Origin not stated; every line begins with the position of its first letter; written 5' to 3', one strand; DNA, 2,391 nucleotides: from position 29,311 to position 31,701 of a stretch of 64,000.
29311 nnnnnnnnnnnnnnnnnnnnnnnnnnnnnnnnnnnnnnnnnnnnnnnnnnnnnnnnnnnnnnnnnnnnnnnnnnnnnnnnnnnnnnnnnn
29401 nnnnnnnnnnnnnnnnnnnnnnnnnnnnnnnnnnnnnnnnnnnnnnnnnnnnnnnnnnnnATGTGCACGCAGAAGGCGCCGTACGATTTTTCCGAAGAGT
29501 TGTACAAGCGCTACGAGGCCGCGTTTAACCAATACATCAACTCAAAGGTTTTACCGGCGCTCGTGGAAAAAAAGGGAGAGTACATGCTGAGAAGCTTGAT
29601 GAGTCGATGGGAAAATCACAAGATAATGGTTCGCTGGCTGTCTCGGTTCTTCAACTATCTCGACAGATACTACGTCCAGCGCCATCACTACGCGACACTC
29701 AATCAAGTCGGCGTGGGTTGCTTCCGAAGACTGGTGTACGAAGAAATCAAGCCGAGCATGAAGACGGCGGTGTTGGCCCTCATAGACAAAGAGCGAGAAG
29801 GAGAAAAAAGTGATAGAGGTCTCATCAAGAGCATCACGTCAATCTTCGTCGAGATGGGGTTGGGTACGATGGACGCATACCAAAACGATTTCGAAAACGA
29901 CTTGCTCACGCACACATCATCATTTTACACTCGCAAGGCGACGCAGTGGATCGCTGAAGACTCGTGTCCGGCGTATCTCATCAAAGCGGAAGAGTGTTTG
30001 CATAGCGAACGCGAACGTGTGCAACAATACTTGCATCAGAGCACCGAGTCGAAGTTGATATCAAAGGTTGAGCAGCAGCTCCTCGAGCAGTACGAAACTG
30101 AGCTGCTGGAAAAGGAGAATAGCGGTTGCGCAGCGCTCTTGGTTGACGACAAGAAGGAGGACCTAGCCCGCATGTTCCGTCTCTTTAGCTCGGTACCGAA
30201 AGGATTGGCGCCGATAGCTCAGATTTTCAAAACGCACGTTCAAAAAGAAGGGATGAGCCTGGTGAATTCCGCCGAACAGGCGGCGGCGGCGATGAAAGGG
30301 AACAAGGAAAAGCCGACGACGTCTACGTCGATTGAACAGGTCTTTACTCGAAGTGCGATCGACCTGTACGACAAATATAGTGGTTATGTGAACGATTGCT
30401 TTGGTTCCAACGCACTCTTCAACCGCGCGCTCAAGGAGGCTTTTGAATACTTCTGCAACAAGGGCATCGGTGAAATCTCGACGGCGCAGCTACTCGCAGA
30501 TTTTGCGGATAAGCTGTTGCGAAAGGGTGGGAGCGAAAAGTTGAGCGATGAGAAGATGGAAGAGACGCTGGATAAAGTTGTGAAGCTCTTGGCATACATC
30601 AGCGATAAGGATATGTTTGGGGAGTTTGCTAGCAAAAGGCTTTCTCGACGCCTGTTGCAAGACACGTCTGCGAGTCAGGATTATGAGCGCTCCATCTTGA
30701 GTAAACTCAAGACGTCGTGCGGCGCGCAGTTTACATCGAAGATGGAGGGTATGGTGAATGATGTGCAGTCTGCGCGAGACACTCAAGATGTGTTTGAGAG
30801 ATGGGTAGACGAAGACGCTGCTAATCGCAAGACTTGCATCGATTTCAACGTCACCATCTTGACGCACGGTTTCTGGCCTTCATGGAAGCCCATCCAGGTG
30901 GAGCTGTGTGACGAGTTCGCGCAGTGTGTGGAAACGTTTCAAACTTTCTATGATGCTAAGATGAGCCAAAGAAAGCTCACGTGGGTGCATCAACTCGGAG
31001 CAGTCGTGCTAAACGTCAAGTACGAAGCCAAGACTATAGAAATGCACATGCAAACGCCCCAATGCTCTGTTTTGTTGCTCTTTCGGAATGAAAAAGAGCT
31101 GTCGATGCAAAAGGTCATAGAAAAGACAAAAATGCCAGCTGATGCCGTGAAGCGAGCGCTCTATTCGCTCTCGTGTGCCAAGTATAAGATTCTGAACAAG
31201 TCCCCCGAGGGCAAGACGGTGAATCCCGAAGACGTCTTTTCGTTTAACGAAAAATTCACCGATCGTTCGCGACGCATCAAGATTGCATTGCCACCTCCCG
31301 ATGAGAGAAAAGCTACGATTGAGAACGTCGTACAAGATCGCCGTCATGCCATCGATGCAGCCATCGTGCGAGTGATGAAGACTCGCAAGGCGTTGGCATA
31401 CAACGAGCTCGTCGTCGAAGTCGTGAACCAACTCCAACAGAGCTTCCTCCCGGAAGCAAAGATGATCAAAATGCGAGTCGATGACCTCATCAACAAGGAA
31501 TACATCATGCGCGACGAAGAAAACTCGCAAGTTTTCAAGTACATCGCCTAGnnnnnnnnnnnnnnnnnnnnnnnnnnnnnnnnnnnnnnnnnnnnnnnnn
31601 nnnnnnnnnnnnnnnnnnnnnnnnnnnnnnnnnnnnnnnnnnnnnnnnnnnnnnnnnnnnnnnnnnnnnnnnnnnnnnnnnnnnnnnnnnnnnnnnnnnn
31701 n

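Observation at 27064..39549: Two Ham1/ITPase paralogues 10 kb apart; one has lost the catalytic N-terminal motif and gained a 250-aa basic tail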

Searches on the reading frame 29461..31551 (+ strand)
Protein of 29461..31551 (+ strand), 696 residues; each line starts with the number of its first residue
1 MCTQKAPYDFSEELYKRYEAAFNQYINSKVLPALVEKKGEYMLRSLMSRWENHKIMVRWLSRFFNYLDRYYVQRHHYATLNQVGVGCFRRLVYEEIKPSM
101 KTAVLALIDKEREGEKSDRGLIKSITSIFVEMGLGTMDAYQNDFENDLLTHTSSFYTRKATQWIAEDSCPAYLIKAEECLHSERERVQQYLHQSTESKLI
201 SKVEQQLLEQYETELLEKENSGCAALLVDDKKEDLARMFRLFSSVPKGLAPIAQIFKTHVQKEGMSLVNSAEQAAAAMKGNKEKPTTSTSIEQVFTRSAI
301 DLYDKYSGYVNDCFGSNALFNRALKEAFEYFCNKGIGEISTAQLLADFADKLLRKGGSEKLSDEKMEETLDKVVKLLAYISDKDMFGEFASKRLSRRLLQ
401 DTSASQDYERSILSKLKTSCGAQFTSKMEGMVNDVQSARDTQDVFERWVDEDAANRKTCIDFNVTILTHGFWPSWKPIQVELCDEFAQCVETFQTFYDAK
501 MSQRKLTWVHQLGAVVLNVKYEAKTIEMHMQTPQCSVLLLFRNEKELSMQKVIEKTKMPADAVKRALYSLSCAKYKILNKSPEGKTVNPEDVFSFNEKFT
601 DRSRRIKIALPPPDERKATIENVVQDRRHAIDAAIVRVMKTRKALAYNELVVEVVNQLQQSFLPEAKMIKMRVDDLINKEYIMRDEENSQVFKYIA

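Call 39: list_cluster_members(proteins=[L001:7087-9213:-, L002:6075-8165:-, L008:6447-8540:-, L009:4000-8235:-, L005:4388-6184:-, L005:6299-7189:+, L006:13823-15622:+, window:29461-31551:+, L009:2848-3261:-])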
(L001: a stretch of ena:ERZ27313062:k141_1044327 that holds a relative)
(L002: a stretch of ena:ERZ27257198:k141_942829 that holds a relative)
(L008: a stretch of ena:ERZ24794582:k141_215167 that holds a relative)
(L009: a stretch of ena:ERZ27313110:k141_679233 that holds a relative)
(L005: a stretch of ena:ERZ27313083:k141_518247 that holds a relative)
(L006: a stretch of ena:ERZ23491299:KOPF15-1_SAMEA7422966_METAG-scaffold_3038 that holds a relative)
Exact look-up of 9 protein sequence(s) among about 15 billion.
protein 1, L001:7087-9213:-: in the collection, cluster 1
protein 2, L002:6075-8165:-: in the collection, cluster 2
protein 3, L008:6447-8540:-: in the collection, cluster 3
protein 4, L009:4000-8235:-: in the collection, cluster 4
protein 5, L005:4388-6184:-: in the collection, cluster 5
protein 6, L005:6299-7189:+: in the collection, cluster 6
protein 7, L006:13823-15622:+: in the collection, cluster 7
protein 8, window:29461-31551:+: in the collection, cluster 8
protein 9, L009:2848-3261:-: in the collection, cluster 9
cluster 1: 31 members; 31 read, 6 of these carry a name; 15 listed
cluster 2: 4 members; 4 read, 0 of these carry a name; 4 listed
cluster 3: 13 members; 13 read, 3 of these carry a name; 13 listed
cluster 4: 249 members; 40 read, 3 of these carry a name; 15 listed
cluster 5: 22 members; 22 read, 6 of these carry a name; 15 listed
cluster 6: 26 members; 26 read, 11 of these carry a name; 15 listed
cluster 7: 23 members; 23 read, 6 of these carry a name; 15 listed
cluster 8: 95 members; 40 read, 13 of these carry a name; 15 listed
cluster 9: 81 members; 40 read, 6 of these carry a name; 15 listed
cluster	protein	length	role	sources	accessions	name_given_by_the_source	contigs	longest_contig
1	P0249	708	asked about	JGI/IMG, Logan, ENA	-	-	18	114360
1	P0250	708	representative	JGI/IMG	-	-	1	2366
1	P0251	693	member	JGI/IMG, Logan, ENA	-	cullin 1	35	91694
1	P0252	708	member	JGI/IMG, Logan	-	cullin 1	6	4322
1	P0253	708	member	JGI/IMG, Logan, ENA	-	cullin 1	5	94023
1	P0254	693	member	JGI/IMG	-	cullin 1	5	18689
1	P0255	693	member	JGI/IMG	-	cullin 1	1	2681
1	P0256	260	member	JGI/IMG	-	cullin 1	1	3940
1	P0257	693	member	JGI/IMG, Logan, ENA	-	-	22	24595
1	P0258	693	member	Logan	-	-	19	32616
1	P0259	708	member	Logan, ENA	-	-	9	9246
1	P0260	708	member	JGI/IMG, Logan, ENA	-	-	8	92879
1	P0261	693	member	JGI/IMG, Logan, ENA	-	-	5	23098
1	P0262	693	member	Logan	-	-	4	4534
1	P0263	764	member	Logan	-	-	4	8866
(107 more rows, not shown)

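Call 62: search_protein_families(library=pfam, proteins=[window:29461-31551:+], max_evalue=0.001)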
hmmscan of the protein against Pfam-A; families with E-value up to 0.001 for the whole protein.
window:29461-31551:+ (696 aa): 2 families
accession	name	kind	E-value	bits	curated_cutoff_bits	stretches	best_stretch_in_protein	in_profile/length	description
PF00888.28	Cullin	-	6.6e-174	580.5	33.2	1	1-599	31-620/620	Cullin family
PF10557.15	Cullin_Nedd8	-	2.8e-24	85.4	36.9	1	626-688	1-63/63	Cullin protein neddylation domain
